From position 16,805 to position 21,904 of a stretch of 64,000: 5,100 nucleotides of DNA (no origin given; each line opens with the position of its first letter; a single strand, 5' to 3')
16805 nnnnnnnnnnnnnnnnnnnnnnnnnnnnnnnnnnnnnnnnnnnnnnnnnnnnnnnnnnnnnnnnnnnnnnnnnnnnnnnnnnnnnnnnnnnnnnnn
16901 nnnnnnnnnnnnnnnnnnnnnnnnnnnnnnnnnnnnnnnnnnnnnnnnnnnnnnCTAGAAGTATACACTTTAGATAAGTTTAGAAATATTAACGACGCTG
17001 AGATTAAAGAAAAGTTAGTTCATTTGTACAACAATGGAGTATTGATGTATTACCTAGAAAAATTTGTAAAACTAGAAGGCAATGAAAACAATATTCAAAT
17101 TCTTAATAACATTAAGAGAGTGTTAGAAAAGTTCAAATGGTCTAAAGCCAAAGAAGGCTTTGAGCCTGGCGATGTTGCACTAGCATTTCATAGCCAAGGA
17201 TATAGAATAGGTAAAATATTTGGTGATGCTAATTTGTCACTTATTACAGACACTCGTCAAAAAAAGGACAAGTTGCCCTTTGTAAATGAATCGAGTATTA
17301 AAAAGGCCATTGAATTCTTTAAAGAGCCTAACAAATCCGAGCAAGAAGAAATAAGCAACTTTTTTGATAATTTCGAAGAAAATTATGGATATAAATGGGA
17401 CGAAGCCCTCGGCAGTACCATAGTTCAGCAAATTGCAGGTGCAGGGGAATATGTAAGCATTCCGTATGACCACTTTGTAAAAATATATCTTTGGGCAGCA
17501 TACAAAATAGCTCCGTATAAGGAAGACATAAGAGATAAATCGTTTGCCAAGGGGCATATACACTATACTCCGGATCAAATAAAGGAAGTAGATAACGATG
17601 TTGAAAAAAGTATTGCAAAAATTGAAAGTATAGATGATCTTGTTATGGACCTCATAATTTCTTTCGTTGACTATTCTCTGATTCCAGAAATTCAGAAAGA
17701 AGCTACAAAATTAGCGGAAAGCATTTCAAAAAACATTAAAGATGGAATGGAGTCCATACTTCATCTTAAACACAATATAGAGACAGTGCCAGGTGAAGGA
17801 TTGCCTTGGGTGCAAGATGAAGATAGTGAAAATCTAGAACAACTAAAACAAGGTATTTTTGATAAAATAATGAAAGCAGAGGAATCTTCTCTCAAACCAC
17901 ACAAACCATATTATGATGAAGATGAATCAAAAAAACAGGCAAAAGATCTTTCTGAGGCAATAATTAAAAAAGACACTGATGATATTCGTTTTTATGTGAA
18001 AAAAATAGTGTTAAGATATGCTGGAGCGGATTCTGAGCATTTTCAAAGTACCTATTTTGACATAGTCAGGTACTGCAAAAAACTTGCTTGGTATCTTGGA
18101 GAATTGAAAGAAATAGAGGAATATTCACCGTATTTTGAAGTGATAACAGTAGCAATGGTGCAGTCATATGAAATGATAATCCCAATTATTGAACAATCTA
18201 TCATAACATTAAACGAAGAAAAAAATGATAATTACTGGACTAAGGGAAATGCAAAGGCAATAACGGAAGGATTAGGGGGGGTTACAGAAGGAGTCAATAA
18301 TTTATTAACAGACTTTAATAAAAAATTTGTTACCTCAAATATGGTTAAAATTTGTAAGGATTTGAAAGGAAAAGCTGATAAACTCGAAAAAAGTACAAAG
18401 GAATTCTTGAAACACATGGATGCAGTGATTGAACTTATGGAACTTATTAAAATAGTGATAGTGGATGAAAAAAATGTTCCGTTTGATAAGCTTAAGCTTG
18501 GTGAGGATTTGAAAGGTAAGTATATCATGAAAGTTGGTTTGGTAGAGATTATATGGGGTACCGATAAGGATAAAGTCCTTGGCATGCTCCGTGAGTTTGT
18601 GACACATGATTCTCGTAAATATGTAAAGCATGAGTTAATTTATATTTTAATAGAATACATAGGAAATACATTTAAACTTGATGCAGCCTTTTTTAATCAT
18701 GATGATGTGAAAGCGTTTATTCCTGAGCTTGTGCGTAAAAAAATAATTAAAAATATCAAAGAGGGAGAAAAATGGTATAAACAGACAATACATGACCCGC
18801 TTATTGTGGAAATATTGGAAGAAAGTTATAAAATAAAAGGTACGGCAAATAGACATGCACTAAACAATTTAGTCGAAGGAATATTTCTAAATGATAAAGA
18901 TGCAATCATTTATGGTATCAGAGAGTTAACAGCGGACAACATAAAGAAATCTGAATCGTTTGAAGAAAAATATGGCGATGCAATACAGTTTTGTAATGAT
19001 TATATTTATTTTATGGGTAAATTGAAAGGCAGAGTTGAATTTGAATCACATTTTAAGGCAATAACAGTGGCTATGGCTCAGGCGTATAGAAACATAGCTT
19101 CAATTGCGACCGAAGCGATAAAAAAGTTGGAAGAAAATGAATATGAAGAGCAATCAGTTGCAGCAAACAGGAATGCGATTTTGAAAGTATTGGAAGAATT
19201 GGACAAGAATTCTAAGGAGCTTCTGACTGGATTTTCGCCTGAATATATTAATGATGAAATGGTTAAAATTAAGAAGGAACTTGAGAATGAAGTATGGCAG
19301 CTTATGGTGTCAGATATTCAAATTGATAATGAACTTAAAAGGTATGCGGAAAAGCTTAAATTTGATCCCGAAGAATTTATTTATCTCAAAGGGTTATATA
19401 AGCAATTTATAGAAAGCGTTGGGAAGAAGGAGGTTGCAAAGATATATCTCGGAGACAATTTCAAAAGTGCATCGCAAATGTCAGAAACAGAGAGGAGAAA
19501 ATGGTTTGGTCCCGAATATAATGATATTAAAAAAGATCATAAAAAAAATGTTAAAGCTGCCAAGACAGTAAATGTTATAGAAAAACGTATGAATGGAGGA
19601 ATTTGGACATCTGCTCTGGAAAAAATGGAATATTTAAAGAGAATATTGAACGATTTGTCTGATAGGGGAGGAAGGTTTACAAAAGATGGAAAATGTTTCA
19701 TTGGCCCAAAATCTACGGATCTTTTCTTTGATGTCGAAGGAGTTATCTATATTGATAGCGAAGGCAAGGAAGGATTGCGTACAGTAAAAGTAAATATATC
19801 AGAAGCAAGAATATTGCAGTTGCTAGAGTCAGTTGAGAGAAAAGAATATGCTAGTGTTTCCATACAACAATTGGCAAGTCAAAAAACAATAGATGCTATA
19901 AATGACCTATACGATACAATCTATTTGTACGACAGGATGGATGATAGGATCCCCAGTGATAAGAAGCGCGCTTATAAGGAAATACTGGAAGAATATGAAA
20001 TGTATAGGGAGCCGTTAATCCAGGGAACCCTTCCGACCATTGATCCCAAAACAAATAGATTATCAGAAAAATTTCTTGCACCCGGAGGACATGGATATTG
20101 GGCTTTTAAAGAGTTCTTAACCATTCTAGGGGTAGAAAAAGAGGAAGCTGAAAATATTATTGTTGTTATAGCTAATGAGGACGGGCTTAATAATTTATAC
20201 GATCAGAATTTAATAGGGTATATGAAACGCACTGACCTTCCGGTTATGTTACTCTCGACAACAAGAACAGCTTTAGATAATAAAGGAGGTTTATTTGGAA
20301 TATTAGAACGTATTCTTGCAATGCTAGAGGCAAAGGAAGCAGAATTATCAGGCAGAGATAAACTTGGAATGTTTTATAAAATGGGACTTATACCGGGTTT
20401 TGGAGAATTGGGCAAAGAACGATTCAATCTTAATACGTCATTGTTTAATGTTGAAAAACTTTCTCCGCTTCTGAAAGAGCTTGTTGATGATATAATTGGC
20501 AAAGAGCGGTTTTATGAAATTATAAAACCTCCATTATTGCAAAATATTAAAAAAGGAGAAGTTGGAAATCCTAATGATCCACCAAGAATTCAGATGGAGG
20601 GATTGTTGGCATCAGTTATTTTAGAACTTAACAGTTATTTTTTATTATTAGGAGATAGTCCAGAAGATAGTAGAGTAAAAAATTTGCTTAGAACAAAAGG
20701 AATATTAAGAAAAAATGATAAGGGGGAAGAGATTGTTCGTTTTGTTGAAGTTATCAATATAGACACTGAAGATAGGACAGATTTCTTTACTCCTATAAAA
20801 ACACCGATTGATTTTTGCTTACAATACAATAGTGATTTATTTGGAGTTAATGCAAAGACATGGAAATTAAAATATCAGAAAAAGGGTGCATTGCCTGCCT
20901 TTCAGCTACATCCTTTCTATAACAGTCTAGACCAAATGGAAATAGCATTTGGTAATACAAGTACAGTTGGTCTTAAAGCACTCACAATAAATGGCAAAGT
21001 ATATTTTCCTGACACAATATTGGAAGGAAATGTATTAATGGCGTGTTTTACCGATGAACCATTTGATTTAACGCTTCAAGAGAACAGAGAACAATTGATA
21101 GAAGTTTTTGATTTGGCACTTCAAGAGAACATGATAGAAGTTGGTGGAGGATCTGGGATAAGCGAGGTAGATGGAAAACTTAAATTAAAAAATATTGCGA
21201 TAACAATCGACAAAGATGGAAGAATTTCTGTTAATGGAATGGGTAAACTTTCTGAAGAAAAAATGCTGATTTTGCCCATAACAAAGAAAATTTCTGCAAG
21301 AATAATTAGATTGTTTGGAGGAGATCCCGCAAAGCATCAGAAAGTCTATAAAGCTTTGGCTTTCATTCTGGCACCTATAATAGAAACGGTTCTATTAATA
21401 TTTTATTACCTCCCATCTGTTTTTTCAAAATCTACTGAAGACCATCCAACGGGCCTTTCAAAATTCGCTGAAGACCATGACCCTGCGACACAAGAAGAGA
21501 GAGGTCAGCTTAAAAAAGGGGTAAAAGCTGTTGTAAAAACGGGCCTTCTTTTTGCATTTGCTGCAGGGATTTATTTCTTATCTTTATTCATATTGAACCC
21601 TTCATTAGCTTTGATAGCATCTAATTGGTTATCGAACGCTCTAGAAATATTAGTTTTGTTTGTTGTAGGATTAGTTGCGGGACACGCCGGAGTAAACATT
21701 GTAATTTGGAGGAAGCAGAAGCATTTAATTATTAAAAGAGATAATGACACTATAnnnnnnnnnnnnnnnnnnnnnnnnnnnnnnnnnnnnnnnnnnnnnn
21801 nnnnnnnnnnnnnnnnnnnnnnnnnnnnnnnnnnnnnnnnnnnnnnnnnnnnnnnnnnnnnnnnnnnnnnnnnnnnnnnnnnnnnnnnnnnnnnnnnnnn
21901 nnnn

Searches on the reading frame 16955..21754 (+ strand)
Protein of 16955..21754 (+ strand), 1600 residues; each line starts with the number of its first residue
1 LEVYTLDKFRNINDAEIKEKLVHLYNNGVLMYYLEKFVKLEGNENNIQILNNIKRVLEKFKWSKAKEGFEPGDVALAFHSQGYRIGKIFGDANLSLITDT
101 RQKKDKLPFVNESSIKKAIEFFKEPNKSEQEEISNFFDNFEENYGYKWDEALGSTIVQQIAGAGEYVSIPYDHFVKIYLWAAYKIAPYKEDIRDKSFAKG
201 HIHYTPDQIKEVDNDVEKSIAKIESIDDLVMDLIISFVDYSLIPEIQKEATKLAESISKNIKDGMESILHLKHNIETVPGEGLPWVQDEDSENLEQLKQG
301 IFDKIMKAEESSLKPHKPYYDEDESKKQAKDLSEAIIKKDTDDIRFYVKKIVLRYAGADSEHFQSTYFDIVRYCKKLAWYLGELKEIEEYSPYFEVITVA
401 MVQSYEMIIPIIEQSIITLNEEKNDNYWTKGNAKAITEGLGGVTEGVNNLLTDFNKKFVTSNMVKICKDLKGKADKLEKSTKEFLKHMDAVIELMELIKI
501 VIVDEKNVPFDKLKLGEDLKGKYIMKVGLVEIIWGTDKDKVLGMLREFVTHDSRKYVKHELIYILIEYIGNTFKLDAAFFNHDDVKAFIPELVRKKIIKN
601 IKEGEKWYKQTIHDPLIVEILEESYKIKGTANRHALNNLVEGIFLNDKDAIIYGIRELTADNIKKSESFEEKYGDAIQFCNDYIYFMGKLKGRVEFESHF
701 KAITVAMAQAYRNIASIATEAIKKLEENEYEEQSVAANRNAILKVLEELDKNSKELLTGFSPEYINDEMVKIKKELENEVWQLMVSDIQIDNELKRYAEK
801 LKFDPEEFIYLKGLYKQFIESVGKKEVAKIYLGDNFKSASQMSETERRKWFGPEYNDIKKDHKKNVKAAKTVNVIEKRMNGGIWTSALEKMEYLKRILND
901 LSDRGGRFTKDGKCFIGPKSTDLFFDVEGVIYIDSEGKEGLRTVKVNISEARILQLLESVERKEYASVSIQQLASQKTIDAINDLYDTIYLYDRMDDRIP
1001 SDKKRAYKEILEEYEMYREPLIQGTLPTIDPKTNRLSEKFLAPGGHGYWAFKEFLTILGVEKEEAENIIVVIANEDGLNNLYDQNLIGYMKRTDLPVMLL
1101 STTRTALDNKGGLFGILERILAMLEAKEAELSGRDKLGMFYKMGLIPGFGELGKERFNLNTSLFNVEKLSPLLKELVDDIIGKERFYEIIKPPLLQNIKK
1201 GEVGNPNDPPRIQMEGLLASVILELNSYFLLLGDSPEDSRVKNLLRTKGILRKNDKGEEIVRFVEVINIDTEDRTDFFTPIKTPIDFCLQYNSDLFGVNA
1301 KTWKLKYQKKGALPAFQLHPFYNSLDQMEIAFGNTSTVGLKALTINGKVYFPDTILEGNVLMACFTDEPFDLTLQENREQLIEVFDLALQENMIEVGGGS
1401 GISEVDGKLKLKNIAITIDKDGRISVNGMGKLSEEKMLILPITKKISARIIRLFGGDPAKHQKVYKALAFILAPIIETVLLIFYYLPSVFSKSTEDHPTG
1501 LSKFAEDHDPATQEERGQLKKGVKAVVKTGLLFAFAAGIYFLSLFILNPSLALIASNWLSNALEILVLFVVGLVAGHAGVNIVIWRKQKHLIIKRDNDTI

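Call 4: search_protein_families(library=pfam, proteins=[window:16955-21754:+], max_evalue=0.1)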
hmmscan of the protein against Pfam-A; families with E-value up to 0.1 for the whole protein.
window:16955-21754:+ (1600 aa): 2 families
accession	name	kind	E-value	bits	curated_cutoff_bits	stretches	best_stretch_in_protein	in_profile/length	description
PF01704.24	UDPGP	-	2.2e-08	33.7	22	2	1028-1128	149-249/413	UTP--glucose-1-phosphate uridylyltransferase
PF17675.6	APG6_N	-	0.017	16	45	1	667-757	12-101/132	Apg6 coiled-coil region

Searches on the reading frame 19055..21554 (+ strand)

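Call 45: search_protein_families(library=ncbifam, proteins=[window:19055-21554:+], max_evalue=0.01)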
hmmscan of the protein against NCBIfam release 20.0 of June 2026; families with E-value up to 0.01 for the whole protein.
window:19055-21554:+ (833 aa): 1 family
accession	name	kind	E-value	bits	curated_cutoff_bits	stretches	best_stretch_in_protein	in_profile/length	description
NF008121.0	PRK10869.1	equivalog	0.0054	15.3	418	1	37-171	226-363/553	DNA repair protein RecN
